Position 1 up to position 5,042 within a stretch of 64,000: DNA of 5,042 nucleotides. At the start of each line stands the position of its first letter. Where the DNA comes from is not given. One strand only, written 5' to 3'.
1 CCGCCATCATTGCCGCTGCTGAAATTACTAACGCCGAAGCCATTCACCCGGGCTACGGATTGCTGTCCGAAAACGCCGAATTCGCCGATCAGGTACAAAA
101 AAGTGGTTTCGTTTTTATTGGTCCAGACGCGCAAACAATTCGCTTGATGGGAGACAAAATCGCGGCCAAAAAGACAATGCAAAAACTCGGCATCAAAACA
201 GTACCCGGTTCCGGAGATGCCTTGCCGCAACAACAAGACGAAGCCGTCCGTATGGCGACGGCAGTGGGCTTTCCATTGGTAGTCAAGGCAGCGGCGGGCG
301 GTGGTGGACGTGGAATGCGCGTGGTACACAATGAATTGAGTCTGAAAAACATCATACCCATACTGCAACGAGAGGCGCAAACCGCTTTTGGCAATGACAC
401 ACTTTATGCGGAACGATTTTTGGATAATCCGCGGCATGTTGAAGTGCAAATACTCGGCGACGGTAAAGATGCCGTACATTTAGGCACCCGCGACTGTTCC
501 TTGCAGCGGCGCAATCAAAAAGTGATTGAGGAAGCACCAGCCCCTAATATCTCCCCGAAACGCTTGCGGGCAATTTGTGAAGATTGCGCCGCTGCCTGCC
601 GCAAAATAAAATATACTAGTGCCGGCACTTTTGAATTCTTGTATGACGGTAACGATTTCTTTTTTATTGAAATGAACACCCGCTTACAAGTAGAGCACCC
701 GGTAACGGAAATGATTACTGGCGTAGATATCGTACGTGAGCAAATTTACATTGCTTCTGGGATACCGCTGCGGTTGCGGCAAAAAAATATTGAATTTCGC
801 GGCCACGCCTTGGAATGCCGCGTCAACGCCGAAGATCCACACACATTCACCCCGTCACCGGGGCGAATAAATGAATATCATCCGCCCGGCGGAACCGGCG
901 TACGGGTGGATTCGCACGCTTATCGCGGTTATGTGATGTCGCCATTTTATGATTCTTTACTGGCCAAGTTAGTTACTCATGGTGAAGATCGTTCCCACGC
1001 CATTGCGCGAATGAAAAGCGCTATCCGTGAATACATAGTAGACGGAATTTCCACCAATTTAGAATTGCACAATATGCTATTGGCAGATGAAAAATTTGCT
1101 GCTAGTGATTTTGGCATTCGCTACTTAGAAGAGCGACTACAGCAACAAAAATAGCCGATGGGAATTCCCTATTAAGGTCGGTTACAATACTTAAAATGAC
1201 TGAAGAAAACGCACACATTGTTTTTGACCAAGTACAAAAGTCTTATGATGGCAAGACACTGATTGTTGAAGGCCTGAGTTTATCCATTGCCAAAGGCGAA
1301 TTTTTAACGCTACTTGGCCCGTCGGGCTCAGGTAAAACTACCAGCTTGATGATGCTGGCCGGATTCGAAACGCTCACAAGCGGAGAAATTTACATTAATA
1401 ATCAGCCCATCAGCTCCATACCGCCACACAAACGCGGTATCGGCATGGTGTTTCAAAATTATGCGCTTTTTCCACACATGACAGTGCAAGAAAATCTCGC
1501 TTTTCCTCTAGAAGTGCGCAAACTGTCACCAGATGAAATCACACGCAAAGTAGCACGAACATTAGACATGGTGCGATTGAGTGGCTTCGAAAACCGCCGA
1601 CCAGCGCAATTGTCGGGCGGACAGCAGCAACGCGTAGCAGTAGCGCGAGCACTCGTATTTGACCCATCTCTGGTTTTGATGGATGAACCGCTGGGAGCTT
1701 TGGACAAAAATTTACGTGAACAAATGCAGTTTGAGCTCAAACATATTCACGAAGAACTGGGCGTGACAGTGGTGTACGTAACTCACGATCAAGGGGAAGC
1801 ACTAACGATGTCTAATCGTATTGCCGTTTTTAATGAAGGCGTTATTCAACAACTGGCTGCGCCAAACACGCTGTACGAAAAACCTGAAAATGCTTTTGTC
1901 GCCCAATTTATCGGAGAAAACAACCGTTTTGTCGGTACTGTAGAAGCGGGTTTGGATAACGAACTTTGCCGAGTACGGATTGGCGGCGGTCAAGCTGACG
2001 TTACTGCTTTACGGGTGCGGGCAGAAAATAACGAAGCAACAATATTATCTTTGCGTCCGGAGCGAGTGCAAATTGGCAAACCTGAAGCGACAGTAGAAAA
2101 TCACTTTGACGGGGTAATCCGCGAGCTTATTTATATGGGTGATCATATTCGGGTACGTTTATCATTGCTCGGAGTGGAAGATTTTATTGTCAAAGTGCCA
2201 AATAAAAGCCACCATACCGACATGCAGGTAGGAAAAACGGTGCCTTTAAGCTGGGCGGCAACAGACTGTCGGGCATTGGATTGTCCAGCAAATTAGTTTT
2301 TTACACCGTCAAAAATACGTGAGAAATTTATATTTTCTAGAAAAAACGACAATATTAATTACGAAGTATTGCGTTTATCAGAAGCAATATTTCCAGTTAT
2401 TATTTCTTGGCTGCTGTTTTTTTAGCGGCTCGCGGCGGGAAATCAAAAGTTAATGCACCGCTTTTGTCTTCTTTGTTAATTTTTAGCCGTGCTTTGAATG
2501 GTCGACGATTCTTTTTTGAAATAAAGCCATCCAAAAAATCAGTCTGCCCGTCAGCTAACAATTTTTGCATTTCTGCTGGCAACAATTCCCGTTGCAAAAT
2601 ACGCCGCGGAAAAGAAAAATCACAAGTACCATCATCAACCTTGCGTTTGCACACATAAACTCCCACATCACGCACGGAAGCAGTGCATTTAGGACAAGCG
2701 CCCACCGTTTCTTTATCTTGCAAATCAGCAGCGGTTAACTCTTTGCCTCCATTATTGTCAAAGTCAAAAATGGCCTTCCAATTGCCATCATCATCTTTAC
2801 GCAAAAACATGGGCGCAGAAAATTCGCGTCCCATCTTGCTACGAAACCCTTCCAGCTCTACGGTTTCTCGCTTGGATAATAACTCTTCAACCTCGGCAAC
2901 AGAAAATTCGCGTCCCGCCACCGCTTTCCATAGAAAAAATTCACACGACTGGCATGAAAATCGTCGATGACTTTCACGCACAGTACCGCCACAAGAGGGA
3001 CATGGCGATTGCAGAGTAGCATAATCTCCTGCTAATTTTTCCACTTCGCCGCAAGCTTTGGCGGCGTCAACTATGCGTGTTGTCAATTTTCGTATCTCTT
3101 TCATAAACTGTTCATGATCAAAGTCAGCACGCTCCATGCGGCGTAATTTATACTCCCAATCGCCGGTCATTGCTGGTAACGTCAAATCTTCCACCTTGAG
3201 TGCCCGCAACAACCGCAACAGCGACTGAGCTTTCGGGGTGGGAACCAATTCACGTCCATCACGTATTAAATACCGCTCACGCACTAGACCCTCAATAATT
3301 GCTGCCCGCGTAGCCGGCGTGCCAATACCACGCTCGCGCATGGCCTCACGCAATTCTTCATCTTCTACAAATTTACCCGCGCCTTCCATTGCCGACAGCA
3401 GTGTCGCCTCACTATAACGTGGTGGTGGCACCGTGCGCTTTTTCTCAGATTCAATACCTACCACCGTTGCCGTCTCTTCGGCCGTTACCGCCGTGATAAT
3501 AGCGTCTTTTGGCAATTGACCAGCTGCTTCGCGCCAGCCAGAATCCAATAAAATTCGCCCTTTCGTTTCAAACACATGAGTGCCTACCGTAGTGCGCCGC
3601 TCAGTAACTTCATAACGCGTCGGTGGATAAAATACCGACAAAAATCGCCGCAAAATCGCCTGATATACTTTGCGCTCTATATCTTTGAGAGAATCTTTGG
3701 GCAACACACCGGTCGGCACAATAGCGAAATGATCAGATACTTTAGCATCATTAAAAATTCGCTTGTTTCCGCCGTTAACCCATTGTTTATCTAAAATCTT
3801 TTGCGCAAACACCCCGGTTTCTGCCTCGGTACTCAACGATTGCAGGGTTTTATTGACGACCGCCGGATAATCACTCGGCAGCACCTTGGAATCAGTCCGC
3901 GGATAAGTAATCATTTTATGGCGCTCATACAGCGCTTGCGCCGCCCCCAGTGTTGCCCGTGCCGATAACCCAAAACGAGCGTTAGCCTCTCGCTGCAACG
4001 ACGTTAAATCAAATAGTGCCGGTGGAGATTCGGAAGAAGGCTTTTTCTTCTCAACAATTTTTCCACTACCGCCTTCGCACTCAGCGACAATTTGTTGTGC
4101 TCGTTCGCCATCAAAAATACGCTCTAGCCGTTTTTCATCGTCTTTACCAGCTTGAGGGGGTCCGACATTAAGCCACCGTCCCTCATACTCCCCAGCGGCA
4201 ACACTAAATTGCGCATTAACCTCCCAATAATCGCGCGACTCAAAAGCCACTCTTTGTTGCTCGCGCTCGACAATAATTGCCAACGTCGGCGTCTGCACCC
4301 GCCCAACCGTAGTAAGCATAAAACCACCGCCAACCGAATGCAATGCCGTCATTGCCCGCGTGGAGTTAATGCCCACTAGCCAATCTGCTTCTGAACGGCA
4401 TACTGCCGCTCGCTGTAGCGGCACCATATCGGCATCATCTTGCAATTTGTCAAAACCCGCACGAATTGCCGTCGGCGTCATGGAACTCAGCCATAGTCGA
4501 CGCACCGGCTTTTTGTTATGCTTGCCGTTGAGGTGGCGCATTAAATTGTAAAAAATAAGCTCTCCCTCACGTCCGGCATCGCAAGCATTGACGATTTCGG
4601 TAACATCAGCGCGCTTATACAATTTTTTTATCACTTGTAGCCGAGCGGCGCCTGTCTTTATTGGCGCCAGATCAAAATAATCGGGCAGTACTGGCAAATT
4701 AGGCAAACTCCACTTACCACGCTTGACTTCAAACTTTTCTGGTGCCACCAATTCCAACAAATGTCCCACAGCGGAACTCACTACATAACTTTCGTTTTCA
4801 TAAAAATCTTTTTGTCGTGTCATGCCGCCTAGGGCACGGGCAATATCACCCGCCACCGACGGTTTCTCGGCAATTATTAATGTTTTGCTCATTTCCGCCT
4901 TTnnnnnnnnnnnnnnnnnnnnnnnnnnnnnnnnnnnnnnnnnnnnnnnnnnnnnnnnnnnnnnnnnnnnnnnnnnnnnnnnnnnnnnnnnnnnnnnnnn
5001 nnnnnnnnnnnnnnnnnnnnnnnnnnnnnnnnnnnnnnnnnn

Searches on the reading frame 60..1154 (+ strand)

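Call 24: search_protein_families(library=pfam, proteins=[window:60-1154:+], max_evalue=0.0001)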
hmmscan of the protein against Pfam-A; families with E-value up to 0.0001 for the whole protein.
window:60-1154:+ (364 aa): 4 families
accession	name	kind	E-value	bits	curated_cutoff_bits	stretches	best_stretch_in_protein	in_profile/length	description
PF02786.22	CPSase_L_D2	-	6.2e-71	238.7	19.8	1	32-238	1-209/211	Carbamoyl-phosphate synthase L chain, ATP binding domain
PF02785.25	Biotin_carb_C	-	4.1e-37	127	32.4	1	252-358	1-108/108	Biotin carboxylase C-terminal domain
PF00289.28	Biotin_carb_N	-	1.8e-05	25.6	25.5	1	2-27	85-110/110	Biotin carboxylase, N-terminal domain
PF07478.18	Dala_Dala_lig_C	-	4.5e-05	23.5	24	1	57-140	23-99/204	D-ala D-ala ligase C-terminus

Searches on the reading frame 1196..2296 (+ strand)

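Call 24: search_protein_families(library=pfam, proteins=[window:1196-2296:+], max_evalue=0.0001)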
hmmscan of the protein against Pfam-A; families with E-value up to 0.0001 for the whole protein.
window:1196-2296:+ (366 aa): 2 families
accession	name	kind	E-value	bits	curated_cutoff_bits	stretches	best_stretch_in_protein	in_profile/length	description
PF00005.33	ABC_tran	-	3.9e-36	125.1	25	1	25-166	2-136/137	ABC transporter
PF08402.16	TOBE_2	-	2.7e-17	63.1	21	1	284-361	1-76/76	TOBE domain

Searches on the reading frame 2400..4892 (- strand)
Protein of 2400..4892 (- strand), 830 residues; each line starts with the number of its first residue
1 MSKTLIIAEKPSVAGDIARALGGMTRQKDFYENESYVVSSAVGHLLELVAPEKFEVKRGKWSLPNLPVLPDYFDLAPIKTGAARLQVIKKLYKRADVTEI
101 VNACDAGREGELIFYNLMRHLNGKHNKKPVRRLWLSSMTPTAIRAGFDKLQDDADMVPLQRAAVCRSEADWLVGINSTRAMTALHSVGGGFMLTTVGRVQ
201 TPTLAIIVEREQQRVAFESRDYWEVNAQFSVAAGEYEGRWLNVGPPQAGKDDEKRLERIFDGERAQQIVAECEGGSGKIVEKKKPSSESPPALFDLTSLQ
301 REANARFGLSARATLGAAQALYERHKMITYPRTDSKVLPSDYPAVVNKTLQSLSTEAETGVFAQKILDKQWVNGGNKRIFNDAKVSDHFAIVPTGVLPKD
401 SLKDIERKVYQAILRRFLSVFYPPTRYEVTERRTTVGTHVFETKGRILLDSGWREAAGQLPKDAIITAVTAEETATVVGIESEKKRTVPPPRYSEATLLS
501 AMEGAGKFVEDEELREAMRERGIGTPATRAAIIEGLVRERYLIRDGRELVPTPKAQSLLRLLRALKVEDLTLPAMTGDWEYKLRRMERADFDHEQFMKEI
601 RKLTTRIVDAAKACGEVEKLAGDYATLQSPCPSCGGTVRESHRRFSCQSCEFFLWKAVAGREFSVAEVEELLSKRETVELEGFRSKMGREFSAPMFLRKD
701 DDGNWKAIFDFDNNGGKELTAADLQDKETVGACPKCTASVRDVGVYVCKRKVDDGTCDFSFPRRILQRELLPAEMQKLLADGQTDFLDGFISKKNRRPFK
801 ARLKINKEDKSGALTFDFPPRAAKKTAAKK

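Call 24: search_protein_families(library=pfam, proteins=[window:2400-4892:-], max_evalue=0.0001)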
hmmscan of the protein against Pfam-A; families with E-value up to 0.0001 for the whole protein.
window:2400-4892:- (830 aa): 3 families
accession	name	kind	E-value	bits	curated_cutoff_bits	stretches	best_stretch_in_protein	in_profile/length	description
PF01131.25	Topoisom_bac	-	5.9e-107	358.6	35.1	1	159-598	6-411/411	DNA topoisomerase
PF13342.12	Toprim_Crpt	-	5e-35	119.7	32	2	756-819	1-60/60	C-terminal repeat of topoisomerase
PF01751.28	Toprim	-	1.7e-10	41.4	23.1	1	4-136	1-94/96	Toprim domain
